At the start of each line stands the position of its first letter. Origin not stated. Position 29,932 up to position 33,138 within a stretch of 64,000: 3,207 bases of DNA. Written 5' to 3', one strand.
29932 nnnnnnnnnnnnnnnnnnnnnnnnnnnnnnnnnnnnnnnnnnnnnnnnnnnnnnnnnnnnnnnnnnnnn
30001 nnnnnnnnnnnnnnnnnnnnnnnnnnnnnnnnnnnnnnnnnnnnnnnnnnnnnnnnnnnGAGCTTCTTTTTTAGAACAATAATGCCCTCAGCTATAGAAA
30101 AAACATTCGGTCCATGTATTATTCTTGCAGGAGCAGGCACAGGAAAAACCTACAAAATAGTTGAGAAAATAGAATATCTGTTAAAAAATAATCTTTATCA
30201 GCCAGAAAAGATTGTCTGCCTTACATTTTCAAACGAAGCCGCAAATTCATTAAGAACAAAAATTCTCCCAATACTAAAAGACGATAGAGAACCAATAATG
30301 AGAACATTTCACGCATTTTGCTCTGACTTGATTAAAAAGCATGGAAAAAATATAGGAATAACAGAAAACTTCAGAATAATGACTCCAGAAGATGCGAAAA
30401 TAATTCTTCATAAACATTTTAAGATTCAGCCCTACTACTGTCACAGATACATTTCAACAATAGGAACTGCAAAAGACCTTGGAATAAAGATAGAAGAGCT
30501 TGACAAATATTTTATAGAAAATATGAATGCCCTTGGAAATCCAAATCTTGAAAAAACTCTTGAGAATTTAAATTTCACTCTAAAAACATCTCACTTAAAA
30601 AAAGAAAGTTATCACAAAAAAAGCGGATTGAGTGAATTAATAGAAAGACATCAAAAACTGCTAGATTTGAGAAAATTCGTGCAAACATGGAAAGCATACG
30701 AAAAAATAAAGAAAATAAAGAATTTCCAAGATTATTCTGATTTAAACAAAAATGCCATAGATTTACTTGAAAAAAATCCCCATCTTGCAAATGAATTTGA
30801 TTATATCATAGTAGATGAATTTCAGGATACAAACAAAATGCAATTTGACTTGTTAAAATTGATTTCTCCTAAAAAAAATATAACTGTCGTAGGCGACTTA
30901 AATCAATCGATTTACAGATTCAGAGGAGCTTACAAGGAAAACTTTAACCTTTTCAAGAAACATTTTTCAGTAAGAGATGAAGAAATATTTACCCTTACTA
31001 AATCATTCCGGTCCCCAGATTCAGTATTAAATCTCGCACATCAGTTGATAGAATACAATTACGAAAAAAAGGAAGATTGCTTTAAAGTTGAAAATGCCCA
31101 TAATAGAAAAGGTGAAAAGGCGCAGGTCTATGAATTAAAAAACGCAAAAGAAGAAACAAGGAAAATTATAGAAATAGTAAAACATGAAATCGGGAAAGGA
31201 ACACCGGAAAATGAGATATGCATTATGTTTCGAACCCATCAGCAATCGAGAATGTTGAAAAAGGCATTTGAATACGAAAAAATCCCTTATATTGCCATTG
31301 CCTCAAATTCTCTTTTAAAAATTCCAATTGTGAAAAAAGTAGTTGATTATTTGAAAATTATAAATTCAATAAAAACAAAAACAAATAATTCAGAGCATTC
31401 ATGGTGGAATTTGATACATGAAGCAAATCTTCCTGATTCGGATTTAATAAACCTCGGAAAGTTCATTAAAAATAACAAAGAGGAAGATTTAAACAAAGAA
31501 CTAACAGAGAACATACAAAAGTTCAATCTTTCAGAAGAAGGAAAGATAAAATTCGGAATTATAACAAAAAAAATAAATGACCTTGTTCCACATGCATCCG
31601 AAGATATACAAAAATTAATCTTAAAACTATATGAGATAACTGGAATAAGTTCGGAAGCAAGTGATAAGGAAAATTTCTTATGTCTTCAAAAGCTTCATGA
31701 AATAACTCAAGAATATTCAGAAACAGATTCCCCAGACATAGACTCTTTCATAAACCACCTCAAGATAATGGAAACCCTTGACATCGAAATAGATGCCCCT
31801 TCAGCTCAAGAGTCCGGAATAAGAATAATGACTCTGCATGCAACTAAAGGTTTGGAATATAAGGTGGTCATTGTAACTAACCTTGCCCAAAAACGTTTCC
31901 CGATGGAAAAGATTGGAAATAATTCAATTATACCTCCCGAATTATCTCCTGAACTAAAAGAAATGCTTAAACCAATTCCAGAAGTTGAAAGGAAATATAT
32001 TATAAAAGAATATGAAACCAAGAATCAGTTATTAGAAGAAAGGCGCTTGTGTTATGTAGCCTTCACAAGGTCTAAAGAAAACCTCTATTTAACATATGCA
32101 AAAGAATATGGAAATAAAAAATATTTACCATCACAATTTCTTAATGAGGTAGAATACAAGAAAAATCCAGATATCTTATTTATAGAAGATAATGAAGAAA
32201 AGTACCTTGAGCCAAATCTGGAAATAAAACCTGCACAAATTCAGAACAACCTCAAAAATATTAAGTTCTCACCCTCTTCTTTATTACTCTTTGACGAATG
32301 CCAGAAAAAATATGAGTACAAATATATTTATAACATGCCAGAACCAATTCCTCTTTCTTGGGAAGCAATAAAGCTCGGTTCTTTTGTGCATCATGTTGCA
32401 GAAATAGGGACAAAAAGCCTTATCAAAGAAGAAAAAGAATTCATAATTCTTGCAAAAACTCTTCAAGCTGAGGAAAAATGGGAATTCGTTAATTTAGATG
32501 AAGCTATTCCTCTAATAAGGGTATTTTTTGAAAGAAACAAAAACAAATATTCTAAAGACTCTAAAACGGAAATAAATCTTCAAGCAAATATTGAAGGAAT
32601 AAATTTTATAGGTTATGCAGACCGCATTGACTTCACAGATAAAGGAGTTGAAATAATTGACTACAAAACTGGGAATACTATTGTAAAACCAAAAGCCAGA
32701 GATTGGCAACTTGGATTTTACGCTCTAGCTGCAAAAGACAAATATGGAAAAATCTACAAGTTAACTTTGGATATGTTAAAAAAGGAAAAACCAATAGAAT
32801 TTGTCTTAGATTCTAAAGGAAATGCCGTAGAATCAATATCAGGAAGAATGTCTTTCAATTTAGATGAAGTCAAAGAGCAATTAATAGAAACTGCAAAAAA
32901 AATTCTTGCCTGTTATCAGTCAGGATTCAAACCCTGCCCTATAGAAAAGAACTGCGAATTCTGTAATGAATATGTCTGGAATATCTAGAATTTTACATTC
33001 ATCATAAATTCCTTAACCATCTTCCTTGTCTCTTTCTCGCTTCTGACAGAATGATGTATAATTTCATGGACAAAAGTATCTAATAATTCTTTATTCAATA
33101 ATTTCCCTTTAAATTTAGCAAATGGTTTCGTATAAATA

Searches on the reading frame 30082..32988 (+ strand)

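Call 12: search_protein_families(library=pfam, proteins=[window:30082-32988:+], max_evalue=0.001)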
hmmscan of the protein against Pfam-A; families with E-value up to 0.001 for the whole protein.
window:30082-32988:+ (968 aa): 8 families
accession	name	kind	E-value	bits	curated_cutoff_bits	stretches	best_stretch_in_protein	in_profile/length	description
PF00580.27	UvrD-helicase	-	1.6e-60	205.5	23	1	4-295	8-270/271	UvrD/REP helicase N-terminal domain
PF13361.12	UvrD_C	-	6.6e-40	138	25.6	1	304-674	2-349/350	UvrD-like helicase C-terminal domain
PF12705.13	PDDEXK_1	-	9.5e-22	78.6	22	1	729-962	2-241/247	PD-(D/E)XK nuclease superfamily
PF13245.12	AAA_19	-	1.4e-20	74.3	25.1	1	11-281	13-134/134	AAA domain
PF13538.12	UvrD_C_2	-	5.1e-08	33.1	27.4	0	642-670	22-51/52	UvrD-like helicase C-terminal domain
PF01443.25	Viral_helicase1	-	8.7e-08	32.7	21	0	203-295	29-119/228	Viral superfamily 1 RNA helicase core domain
PF10926.14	DUF2800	-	8.5e-07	28.9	21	1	765-894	35-170/368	Protein of unknown function (DUF2800)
PF13087.12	AAA_12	-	0.00025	21.1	27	0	528-670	89-190/195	AAA domain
